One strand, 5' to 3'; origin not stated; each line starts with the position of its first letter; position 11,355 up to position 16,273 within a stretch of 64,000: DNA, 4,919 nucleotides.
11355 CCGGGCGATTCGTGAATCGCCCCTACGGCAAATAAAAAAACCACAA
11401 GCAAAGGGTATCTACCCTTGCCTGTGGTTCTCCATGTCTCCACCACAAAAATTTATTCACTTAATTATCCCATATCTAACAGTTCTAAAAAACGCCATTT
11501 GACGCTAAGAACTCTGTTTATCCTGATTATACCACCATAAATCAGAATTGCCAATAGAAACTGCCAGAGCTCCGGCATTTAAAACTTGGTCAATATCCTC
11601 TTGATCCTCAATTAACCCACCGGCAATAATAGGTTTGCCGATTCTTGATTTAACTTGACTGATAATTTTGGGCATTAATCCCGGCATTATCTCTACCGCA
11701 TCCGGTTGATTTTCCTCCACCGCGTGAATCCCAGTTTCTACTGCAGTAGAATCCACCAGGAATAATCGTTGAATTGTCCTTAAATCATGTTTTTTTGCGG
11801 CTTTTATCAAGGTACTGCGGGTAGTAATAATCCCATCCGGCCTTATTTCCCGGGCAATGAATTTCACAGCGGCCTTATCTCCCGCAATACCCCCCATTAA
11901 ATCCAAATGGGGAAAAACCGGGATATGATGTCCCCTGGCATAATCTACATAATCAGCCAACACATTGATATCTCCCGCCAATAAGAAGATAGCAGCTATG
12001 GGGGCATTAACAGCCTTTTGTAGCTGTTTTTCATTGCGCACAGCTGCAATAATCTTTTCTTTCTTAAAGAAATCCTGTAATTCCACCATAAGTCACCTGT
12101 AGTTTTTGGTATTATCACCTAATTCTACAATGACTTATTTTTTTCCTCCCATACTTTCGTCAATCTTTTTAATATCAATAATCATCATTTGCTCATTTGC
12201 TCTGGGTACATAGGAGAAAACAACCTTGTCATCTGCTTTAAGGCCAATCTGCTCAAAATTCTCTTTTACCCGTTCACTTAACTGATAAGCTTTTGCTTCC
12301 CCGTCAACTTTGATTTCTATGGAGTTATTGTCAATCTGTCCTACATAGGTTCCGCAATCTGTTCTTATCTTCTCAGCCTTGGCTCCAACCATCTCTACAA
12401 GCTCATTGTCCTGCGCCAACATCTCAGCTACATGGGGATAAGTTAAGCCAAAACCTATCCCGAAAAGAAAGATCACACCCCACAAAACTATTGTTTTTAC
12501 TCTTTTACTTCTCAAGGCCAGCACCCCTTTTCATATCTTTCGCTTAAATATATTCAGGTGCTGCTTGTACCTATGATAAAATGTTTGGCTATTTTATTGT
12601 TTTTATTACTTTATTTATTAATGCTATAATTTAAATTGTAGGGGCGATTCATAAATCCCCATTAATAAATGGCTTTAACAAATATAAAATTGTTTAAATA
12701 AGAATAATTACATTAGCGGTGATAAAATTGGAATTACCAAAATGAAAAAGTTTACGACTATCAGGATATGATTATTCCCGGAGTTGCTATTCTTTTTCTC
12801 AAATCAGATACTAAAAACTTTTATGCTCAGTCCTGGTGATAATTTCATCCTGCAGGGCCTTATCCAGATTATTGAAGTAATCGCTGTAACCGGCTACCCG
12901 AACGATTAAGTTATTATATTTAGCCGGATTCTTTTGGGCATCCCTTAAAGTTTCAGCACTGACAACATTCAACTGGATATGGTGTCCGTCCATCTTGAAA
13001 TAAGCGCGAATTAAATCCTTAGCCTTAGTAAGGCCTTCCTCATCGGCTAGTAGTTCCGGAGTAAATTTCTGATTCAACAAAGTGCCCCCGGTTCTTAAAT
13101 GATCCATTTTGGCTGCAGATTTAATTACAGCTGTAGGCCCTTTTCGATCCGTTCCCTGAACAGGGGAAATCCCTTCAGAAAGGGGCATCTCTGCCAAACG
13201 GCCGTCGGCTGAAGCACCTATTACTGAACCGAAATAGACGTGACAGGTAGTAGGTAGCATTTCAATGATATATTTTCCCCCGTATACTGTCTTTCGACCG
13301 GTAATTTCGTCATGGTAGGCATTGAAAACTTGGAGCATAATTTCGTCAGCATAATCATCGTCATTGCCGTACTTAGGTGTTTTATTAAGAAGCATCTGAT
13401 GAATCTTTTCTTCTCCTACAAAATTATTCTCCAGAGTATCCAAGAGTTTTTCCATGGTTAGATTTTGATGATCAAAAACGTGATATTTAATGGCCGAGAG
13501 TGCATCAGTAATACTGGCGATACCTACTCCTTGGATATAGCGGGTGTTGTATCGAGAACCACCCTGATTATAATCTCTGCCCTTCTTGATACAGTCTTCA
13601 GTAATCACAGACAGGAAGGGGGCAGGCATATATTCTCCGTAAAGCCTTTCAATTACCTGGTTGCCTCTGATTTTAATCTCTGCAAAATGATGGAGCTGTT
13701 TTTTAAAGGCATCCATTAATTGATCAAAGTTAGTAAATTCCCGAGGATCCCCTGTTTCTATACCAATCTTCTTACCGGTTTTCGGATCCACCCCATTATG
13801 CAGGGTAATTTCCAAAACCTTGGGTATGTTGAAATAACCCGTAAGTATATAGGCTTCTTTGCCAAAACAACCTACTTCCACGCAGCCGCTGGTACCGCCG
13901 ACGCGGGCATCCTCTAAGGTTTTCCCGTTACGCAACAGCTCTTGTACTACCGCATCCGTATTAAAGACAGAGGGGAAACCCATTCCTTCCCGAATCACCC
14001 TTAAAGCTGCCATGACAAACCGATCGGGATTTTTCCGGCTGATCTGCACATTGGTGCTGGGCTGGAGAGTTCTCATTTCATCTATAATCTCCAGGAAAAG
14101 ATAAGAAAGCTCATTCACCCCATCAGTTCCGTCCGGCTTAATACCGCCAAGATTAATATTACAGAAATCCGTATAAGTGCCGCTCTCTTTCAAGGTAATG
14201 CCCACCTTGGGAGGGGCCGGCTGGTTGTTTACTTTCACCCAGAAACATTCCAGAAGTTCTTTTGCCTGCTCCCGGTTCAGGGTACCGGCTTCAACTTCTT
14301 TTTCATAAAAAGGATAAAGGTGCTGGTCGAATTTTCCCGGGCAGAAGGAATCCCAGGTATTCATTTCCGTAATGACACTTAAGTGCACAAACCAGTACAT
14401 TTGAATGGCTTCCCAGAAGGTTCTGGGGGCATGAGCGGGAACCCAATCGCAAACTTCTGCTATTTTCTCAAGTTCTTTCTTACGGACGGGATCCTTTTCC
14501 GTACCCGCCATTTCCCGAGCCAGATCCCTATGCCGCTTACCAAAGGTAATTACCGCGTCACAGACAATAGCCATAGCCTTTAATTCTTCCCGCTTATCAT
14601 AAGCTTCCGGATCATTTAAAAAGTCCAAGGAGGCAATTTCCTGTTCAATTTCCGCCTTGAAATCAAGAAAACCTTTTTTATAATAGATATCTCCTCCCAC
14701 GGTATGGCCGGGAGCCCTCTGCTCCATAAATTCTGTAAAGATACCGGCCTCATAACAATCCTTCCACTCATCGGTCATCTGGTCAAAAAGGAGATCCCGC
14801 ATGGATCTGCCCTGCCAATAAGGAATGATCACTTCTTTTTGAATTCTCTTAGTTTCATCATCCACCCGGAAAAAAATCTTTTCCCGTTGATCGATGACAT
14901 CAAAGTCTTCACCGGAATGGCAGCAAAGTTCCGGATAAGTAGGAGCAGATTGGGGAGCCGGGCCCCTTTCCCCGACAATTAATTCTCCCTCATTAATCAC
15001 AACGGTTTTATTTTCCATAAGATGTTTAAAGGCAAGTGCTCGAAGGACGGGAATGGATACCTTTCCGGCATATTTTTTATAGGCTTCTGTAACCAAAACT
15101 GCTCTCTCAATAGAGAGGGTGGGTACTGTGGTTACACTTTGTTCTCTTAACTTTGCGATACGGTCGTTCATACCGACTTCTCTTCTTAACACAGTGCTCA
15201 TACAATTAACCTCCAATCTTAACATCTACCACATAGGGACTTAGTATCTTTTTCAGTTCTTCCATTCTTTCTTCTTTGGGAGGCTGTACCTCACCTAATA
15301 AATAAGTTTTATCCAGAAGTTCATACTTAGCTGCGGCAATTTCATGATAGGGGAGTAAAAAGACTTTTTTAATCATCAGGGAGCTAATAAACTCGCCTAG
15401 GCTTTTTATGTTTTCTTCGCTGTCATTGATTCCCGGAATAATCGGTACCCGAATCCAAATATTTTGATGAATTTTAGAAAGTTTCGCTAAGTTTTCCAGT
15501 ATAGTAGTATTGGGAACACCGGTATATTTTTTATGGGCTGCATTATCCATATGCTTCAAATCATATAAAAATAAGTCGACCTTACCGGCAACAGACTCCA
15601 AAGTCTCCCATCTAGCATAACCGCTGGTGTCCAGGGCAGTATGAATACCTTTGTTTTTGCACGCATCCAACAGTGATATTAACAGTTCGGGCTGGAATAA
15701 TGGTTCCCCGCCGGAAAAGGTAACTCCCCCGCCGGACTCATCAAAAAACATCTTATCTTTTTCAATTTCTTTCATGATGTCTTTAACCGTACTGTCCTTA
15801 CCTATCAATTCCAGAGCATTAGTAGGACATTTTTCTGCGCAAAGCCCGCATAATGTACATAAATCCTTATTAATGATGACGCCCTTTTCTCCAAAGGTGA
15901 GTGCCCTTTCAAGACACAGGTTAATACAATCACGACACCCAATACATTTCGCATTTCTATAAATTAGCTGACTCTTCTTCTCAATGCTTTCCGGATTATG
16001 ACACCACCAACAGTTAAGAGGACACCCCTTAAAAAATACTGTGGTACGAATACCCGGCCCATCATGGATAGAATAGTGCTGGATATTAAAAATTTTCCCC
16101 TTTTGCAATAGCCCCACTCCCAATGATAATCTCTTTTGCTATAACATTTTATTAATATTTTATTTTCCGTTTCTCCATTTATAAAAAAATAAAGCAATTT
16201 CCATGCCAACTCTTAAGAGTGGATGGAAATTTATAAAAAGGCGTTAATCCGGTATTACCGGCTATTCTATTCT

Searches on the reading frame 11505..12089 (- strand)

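Call 5: search_protein_families(library=pfam, proteins=[window:11505-12089:-])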
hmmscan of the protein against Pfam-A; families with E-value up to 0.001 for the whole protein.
window:11505-12089:- (194 aa): 2 families
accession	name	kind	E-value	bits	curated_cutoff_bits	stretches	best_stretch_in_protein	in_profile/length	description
PF04309.18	G3P_antiterm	-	2.9e-64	216.1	27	1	13-185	1-173/173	Glycerol-3-phosphate responsive antiterminator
PF03060.21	NMO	-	0.00023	21.1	28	1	141-181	183-223/331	Nitronate monooxygenase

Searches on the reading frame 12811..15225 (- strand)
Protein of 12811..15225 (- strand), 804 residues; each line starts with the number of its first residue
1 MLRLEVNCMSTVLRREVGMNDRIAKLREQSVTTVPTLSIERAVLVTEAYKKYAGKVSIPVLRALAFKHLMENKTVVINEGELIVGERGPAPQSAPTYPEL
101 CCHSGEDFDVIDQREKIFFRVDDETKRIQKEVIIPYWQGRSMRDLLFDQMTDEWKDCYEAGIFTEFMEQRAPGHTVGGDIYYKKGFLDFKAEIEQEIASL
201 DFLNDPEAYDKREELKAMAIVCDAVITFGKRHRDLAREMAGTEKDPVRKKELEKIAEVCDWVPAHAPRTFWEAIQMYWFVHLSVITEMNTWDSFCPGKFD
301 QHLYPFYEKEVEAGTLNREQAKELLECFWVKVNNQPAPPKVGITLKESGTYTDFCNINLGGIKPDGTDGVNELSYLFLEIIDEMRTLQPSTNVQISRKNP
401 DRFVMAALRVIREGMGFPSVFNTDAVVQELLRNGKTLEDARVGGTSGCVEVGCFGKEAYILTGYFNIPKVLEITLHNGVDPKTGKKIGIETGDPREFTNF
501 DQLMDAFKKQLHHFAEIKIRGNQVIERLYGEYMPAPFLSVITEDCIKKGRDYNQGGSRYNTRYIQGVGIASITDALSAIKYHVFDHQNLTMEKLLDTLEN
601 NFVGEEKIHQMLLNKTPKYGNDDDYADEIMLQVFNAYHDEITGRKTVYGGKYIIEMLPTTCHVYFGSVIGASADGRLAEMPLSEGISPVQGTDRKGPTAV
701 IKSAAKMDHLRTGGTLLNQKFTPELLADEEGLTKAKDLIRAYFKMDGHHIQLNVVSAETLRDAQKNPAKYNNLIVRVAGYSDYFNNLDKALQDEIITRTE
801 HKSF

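Call 5: search_protein_families(library=pfam, proteins=[window:12811-15225:-])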
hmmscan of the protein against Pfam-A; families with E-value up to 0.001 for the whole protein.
window:12811-15225:- (804 aa): 2 families
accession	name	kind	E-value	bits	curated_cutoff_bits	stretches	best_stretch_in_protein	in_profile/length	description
PF02901.20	PFL-like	-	7.5e-246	818.2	24.3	1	19-666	1-647/647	Pyruvate formate lyase-like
PF01228.26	Gly_radical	-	1.2e-36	125.9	22.2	1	683-785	2-106/106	Glycine radical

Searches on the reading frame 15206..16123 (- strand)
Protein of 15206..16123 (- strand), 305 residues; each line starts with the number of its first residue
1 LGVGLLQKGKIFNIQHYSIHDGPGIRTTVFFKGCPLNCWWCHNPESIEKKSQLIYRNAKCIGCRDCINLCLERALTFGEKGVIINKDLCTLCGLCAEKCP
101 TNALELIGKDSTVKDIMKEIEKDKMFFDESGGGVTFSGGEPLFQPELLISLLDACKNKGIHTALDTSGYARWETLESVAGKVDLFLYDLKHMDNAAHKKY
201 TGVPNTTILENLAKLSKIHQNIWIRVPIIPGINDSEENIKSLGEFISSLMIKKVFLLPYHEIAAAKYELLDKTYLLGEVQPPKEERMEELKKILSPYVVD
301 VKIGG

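Call 5: search_protein_families(library=pfam, proteins=[window:15206-16123:-])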
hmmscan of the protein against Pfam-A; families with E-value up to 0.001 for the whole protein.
window:15206-16123:- (305 aa): 10 families
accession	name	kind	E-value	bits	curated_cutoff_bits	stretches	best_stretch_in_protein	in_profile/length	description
PF04055.27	Radical_SAM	-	2.4e-17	64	29.5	1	107-239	24-162/166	Radical SAM superfamily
PF13353.11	Fer4_12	-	3.8e-13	50.4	22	1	21-176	2-98/137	4Fe-4S single cluster domain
PF00037.32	Fer4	-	3.3e-10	39.8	21.1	1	82-105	1-24/24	4Fe-4S binding domain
PF12838.12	Fer4_7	-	1.2e-08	35.7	27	1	59-103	1-52/52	4Fe-4S dicluster domain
PF12837.12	Fer4_6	-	1.4e-08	34.7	25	1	84-104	4-24/24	4Fe-4S binding domain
PF14697.11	Fer4_21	-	2e-07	31.4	35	1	57-105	5-58/59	4Fe-4S dicluster domain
PF13484.11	Fer4_16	-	1.5e-06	29.3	30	1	89-121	2-35/66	4Fe-4S double cluster binding domain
PF13237.11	Fer4_10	-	3.2e-06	27.4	25.5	1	82-110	2-22/53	4Fe-4S dicluster domain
PF12797.12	Fer4_2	-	5.8e-06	26.4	24.5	1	81-101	2-22/22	4Fe-4S binding domain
PF13187.11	Fer4_9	-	9e-06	26.1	27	1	59-103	1-51/52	4Fe-4S dicluster domain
